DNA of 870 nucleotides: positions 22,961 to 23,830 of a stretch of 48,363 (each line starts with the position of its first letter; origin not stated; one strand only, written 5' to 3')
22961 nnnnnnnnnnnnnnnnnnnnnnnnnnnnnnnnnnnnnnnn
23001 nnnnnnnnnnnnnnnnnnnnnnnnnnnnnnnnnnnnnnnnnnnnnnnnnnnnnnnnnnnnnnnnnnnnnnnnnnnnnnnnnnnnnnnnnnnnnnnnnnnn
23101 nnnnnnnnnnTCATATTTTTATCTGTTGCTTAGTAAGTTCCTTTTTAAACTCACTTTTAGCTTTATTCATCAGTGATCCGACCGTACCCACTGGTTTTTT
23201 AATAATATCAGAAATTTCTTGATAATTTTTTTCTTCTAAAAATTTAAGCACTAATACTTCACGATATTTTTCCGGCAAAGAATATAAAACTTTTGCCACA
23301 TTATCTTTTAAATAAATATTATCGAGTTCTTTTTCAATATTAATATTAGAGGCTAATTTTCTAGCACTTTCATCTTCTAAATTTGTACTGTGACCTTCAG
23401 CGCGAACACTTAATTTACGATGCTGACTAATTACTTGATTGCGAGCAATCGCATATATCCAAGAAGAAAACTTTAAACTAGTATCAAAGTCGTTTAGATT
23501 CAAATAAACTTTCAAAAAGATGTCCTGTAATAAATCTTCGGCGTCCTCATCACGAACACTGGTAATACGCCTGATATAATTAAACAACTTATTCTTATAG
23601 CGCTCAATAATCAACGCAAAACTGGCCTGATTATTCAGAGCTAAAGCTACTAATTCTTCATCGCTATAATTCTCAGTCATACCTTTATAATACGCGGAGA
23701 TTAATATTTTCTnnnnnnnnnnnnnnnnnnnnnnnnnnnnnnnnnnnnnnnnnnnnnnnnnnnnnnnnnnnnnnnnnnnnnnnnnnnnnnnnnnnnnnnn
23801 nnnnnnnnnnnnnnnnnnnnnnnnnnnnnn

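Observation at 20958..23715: Exact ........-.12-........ motif three times: an ECF sigma regulon readable from sequence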

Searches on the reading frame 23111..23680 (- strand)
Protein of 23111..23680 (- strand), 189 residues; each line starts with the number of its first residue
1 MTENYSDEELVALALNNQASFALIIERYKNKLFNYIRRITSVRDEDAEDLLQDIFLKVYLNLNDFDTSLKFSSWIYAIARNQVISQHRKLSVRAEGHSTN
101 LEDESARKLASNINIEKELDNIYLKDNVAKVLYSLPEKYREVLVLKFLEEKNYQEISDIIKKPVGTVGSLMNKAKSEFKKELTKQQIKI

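Call 5: search_protein_families(library=pfam, proteins=[window:23111-23680:-], max_evalue=0.1)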
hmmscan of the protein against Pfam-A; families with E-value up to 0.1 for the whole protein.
window:23111-23680:- (189 aa): 5 families
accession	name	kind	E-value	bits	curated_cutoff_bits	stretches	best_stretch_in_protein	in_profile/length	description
PF04542.20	Sigma70_r2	-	1.4e-15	57.3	24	1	24-90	1-68/71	Sigma-70 region 2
PF08281.18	Sigma70_r4_2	-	2.8e-10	40.1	25.7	1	129-176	5-52/54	Sigma-70, region 4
PF04545.22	Sigma70_r4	-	4.2e-07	29.8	24.1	1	132-174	2-44/50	Sigma-70, region 4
PF25787.1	HTH_SB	-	0.029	14.6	43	0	151-176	23-48/53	Sleeping Beauty transposase HTH domain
PF16800.11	Endopep_inhib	-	0.068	13.6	29.9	0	95-181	34-108/150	IseA DL-endopeptidase inhibitor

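Call 7: find_homologous_proteins(query=window:23111-23680:-)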
Query window:23111-23680:- (189 aa): 2507 proteins with E <= 0.001 among 2779 candidates; the best 120 are listed.
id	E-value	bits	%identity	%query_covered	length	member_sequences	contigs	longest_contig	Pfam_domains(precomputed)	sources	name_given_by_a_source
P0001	3.3e-112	390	100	100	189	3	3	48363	PF04545.23,PF04542.21,PF08281.19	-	-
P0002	6.6e-102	356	92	100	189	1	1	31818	PF04545.23,PF04542.21,PF08281.19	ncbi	-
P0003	1.4e-101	355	92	97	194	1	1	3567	PF04545.23,PF04542.21,PF08281.19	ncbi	-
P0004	1.9e-101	355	92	99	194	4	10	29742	PF04545.23,PF04542.21,PF08281.19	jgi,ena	-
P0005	5.1e-101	353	91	99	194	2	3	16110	PF04545.23,PF04542.21,PF08281.19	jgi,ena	-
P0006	5.9e-100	350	89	99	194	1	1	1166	PF04545.23,PF04542.21,PF08281.19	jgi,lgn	-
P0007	1.0e-99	349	89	99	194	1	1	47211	PF04545.23,PF04542.21,PF08281.19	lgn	-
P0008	1.3e-99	349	90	99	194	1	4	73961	PF04545.23,PF04542.21,PF08281.19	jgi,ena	-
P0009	4.6e-98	344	90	99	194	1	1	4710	PF04545.23,PF04542.21,PF08281.19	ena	-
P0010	5.4e-98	343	90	99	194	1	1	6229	PF04545.23,PF04542.21,PF08281.19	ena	-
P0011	1.1e-97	343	89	99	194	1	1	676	PF04545.23,PF04542.21,PF08281.19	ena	-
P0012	2.3e-97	341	87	99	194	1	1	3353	PF04545.23,PF04542.21,PF08281.19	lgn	-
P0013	3.6e-97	341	89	99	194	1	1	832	PF04545.23,PF04542.21,PF08281.19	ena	-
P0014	4.5e-97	341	89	99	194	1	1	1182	PF04545.23,PF04542.21,PF08281.19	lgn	-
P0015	4.6e-97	340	88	99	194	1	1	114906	PF04545.23,PF04542.21,PF08281.19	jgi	jgi:RNA polymerase sigma-70 factor, ECF subfamily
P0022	1.3e-95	336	87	100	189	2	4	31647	PF04545.23,PF04542.21,PF08281.19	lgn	-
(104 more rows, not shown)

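Call 10: find_related_loci(query=A2, collection=genome_contigs, flank=8000)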
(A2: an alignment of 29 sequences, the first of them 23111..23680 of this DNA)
Query A2 (189 aa) in genome_contigs; peptide patterns used: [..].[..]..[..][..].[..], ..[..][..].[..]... (x = any residue, [..] = any of these).
600 stretches matched a pattern (row limit reached: there are more); 492 encode a relative of the query (tblastn E <= 1e-3); the best 80 are kept; 80 distinct loci.
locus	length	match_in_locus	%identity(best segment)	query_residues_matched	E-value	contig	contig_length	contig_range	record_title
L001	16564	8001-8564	67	2-189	1e-80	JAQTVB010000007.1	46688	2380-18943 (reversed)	MAG: Patescibacteria group bacterium isolate STB_78 NODE_1569_length_46688_cov_3.837761_Sandtown_B, whole genome shotgun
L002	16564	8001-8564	66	2-189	4e-80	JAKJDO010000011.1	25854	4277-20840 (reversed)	MAG: Patescibacteria group bacterium isolate UR.bin108 UR_contig_4404, whole genome shotgun sequence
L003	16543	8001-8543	61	7-187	1e-69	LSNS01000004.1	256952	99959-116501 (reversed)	MAG: Parcubacteria group bacterium M6-OD1-4 Contig4388, whole genome shotgun sequence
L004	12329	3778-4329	61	6-189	3e-69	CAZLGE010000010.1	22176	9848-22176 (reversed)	MAG TPA_asm: uncultured Gammaproteobacteria bacterium isolate binchicken_co269_228 genome assembly, contig: NODE_2089_le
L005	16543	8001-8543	61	7-187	2e-68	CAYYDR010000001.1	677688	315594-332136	MAG TPA_asm: uncultured Gammaproteobacteria bacterium isolate SRP302447_co2_591 genome assembly, contig: NODE_22_length_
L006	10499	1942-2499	55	2-187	5e-65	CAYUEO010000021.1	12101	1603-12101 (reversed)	MAG TPA_asm: uncultured Gammaproteobacteria bacterium isolate SRP118108_co5_465 genome assembly, contig: NODE_5567_lengt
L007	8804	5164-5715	59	6-189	7e-65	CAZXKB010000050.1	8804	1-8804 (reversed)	MAG TPA_asm: uncultured Gammaproteobacteria bacterium isolate SRP185410_co1_438 genome assembly, contig: k141_713397, wh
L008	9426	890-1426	55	6-186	1e-62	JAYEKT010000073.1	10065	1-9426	MAG: Patescibacteria group bacterium isolate MAG130 MAG130_73, whole genome shotgun sequence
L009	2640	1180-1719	55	6-185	8e-63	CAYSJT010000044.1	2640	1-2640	MAG TPA_asm: uncultured Gammaproteobacteria bacterium isolate binchicken_co246_376 genome assembly, contig: NODE_56678_l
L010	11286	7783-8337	55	1-180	6e-62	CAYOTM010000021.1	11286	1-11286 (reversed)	MAG TPA_asm: uncultured Gammaproteobacteria bacterium isolate SRP192927_co6_793 genome assembly, contig: NODE_14521_leng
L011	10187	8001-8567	51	2-189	1e-61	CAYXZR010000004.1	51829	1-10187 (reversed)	MAG TPA_asm: uncultured Gammaproteobacteria bacterium isolate SRP334346_co1_99 genome assembly, contig: NODE_742_length_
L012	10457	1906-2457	51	6-189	3e-60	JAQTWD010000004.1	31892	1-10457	MAG: Candidatus Paceibacterota bacterium isolate STC_102 NODE_2814_length_31892_cov_3.600315_Sandtown_C, whole genome sh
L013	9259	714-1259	54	6-187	4e-59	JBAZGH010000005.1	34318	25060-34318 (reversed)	MAG: Patescibacteria group bacterium isolate SO_2017_LW3_40 NODE_3028_length_34318_cov_1.382703_LW162_2017, whole genome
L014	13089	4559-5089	49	1-177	2e-57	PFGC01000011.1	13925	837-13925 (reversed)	MAG: Candidatus Kerfeldbacteria bacterium CG15_BIG_FIL_POST_REV_8_21_14_020_45_12 CG15_8_21_14_0.20_scaffold_1565_c, who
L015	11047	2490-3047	52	3-189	3e-57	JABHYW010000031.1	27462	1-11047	MAG: Candidatus Komeilibacteria bacterium isolate SI047_bin69 k141_763317, whole genome shotgun sequence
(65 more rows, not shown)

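Call 11: find_related_loci(query=A2, collection=metagenome_contigs, flank=8000)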
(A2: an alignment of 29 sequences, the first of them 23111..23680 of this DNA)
Query A2 (189 aa) in metagenome_contigs; peptide patterns used: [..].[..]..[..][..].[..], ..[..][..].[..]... (x = any residue, [..] = any of these).
600 stretches matched a pattern (row limit reached: there are more); 513 encode a relative of the query (tblastn E <= 1e-3); the best 80 are kept; 80 distinct loci.
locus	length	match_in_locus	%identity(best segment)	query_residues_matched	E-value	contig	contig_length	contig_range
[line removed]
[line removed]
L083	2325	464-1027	80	2-189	5e-103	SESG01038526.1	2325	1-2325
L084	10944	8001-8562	86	3-189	2e-81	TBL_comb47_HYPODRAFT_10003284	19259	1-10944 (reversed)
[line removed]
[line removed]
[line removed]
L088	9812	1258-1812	60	3-187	2e-71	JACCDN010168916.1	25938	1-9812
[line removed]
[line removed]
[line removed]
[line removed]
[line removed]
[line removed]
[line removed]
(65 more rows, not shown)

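Call 20: find_encoding_contigs(protein=P0002, flank=10000, max_places=4)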
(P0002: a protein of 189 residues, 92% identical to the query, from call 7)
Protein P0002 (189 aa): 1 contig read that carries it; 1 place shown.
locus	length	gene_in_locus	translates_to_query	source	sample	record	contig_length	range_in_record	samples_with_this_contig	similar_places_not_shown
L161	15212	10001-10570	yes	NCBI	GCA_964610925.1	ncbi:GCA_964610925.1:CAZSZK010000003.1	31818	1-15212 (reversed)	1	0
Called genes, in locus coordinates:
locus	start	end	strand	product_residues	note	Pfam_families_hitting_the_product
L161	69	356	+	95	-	PF01797:Y1_Tnp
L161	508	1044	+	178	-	-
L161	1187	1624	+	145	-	-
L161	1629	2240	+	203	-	-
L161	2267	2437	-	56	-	PF18919:DUF5670 (weak)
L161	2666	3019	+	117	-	-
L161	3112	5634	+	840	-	PF00690:Cation_ATPase_N, PF00122:E1-E2_ATPase, PF00702:Hydrolase, PF13246:Cation_ATPase, PF00689:Cation_ATPase_C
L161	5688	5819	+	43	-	-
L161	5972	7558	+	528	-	PF28550:DUF8436, PF01266:DAO (faint), PF03486:HI0933_like (faint), PF07992:Pyr_redox_2 (faint), PF21688:FAD-depend_C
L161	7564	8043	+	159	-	PF03358:FMN_red, PF12641:Flavodoxin_3 (faint), PF12682:Flavodoxin_4, PF12724:Flavodoxin_5 (weak)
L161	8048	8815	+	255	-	PF22435:MRM3-like_sub_bind, PF00588:SpoU_methylase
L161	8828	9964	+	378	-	PF00390:malic, PF03949:Malic_M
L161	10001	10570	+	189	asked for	PF04542:Sigma70_r2, PF08281:Sigma70_r4_2, PF04545:Sigma70_r4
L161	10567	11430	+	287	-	-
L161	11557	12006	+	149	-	-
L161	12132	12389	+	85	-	-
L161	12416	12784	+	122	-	-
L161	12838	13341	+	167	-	-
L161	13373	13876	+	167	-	-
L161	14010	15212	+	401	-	?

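Call 21: find_encoding_contigs(protein=P0022, flank=10000, max_places=4)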
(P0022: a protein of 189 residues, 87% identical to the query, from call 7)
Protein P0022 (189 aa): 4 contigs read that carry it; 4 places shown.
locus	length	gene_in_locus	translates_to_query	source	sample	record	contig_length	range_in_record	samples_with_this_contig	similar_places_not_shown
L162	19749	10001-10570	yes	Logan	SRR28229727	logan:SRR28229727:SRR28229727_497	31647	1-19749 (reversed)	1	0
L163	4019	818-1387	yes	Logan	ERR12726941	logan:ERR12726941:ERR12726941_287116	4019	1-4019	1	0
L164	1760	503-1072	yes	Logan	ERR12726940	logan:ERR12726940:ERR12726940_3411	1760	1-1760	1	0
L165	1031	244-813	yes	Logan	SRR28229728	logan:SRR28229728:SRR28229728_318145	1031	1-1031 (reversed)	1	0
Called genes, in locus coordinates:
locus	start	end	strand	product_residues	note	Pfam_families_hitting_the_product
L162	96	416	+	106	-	-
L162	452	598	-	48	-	-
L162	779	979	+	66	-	-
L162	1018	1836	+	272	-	-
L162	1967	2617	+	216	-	-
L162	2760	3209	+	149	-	PF06210:DUF1003 (weak)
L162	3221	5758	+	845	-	PF00690:Cation_ATPase_N (weak), PF00122:E1-E2_ATPase, PF00702:Hydrolase, PF13246:Cation_ATPase, PF00689:Cation_ATPase_C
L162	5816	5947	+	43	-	-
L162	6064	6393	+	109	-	-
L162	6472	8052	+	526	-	PF28550:DUF8436, PF00890:FAD_binding_2 (faint), PF01266:DAO (faint), PF03486:HI0933_like (faint), PF07992:Pyr_redox_2 (weak), PF21688:FAD-depend_C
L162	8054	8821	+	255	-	PF22435:MRM3-like_sub_bind, PF00588:SpoU_methylase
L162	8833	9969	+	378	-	PF00390:malic, PF03949:Malic_M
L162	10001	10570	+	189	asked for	PF04542:Sigma70_r2, PF08281:Sigma70_r4_2, PF04545:Sigma70_r4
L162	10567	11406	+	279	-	-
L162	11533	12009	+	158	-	-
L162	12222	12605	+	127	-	PF02687:FtsX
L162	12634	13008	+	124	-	-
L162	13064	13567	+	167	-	-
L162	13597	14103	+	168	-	-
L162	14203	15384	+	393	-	PF00579:tRNA-synt_1b, PF01479:S4 (weak)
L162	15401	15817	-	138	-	PF01741:MscL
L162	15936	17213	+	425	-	PF09603:Fib_succ_major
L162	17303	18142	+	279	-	PF18998:Flg_new_2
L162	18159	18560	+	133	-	-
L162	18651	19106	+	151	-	PF02590:SPOUT_MTase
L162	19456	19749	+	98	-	?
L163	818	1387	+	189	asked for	PF04542:Sigma70_r2, PF08281:Sigma70_r4_2, PF04545:Sigma70_r4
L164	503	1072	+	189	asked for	PF04542:Sigma70_r2, PF08281:Sigma70_r4_2, PF04545:Sigma70_r4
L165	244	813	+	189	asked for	PF04542:Sigma70_r2, PF08281:Sigma70_r4_2, PF04545:Sigma70_r4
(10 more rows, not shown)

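Call 22: find_encoding_contigs(protein=P0004, flank=10000, max_places=4)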
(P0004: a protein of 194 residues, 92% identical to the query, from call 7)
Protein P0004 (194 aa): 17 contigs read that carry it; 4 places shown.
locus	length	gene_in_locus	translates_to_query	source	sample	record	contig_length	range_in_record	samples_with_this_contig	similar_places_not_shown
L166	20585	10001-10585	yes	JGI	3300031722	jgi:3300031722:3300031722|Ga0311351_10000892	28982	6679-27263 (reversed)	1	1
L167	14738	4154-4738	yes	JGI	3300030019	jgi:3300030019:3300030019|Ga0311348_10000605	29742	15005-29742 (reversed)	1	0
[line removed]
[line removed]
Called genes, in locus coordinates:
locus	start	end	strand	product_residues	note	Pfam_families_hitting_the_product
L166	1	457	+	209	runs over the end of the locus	PF25990:Beta-barrel_YknX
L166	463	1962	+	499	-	PF07690:MFS_1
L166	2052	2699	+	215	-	-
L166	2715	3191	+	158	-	PF00255:GSHPx, PF00578:AhpC-TSA (weak)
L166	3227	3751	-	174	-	-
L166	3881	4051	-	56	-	PF18919:DUF5670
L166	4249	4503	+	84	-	-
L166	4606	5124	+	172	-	PF02600:DsbB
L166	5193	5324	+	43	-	-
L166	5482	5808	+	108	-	-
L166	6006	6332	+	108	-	-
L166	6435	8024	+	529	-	PF28550:DUF8436, PF00890:FAD_binding_2 (faint), PF01266:DAO (faint), PF03486:HI0933_like, PF07992:Pyr_redox_2 (faint), PF13738:Pyr_redox_3 (faint), PF21688:FAD-depend_C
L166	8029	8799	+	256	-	PF22435:MRM3-like_sub_bind, PF00588:SpoU_methylase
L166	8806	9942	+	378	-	PF00390:malic, PF03949:Malic_M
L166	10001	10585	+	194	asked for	PF04542:Sigma70_r2, PF08281:Sigma70_r4_2, PF04545:Sigma70_r4 (weak)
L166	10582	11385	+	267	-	-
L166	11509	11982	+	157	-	-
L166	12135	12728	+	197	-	-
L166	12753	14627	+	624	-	PF25917:BSH_RND (faint), PF25954:Beta-barrel_RND_2, PF25990:Beta-barrel_YknX, PF26002:Beta-barrel_AprE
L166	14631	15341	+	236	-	PF00005:ABC_tran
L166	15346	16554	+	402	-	PF12704:MacB_PCD, PF02687:FtsX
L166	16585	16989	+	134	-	-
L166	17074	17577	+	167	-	-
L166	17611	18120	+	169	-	-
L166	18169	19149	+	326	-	PF01820:Dala_Dala_lig_N, PF02786:CPSase_L_D2 (weak), PF02222:ATP-grasp (weak), PF07478:Dala_Dala_lig_C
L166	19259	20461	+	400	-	PF00579:tRNA-synt_1b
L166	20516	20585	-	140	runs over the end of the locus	PF01741:MscL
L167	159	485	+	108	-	-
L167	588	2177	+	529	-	PF28550:DUF8436, PF00890:FAD_binding_2 (faint), PF01266:DAO (faint), PF03486:HI0933_like, PF07992:Pyr_redox_2 (faint), PF13738:Pyr_redox_3 (faint), PF21688:FAD-depend_C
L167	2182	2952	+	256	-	PF22435:MRM3-like_sub_bind, PF00588:SpoU_methylase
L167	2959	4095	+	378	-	PF00390:malic, PF03949:Malic_M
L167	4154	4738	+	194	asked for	PF04542:Sigma70_r2, PF08281:Sigma70_r4_2, PF04545:Sigma70_r4 (weak)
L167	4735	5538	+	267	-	-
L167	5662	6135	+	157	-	-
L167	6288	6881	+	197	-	-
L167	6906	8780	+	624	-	PF25917:BSH_RND (faint), PF25954:Beta-barrel_RND_2, PF25990:Beta-barrel_YknX, PF26002:Beta-barrel_AprE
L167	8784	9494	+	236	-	PF00005:ABC_tran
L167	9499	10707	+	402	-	PF12704:MacB_PCD, PF02687:FtsX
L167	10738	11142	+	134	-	-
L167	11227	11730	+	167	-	-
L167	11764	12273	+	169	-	-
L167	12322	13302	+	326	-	PF01820:Dala_Dala_lig_N, PF02786:CPSase_L_D2 (weak), PF02222:ATP-grasp (weak), PF07478:Dala_Dala_lig_C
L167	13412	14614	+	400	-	PF00579:tRNA-synt_1b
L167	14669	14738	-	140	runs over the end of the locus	PF01741:MscL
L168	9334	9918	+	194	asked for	PF04542:Sigma70_r2, PF08281:Sigma70_r4_2, PF04545:Sigma70_r4 (weak)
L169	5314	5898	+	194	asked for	PF04542:Sigma70_r2, PF08281:Sigma70_r4_2, PF04545:Sigma70_r4 (weak)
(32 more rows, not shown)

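Call 26: search_solved_structures(query=window:23111-23680:-, max_evalue=0.001)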
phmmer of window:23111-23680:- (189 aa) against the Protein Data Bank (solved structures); distinct sequences matched with E-value up to 0.001: 25.
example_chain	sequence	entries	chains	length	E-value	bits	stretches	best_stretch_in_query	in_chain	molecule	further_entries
5wuq_A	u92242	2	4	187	5.1e-24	88.1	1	16-182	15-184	ECF RNA polymerase sigma factor SigW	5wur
1or7_A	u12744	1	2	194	7.2e-16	61.6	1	1-177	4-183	RNA polymerase sigma-E factor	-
6jbq_F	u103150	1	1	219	1.1e-15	61.1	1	1-177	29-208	ECF RNA polymerase sigma-E factor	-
6in7_B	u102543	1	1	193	4.2e-14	55.9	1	6-182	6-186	RNA polymerase sigma-H factor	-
8z6g_B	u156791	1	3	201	4.6e-14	55.8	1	6-182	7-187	RNA polymerase sigma factor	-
6jcy_F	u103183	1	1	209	1.2e-12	51.2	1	37-179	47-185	ECF RNA polymerase sigma factor SigH,ECF RNA polymerase sigma factor SigE,ECF RNA polymera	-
5zx2_F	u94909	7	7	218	9.6e-12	48.2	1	37-179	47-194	ECF RNA polymerase sigma factor SigH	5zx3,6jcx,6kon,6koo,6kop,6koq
5or5_A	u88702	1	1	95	4.2e-11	46.1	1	1-90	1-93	ECF RNA polymerase sigma-E factor,ECF RNA polymerase sigma factor SigW,ECF RNA polymerase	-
9m9d_F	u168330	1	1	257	1.6e-09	41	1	23-179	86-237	ECF RNA polymerase sigma factor SigE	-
9m9e_F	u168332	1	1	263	1.7e-09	40.9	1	23-179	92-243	ECF RNA polymerase sigma factor SigE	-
9m98_F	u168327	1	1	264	1.7e-09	40.9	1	23-179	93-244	ECF RNA polymerase sigma factor SigE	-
7qh5_A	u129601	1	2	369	1.3e-08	38.1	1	16-84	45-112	RNA polymerase sigma factor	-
2mao_A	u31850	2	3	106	1.9e-08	37.5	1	1-96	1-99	RNA polymerase sigma factor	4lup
2map_A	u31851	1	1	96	4.6e-08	36.3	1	1-90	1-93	RNA polymerase sigma factor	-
6jhe_A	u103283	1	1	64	5.2e-08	36.1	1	126-182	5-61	ECF RNA polymerase sigma factor SigW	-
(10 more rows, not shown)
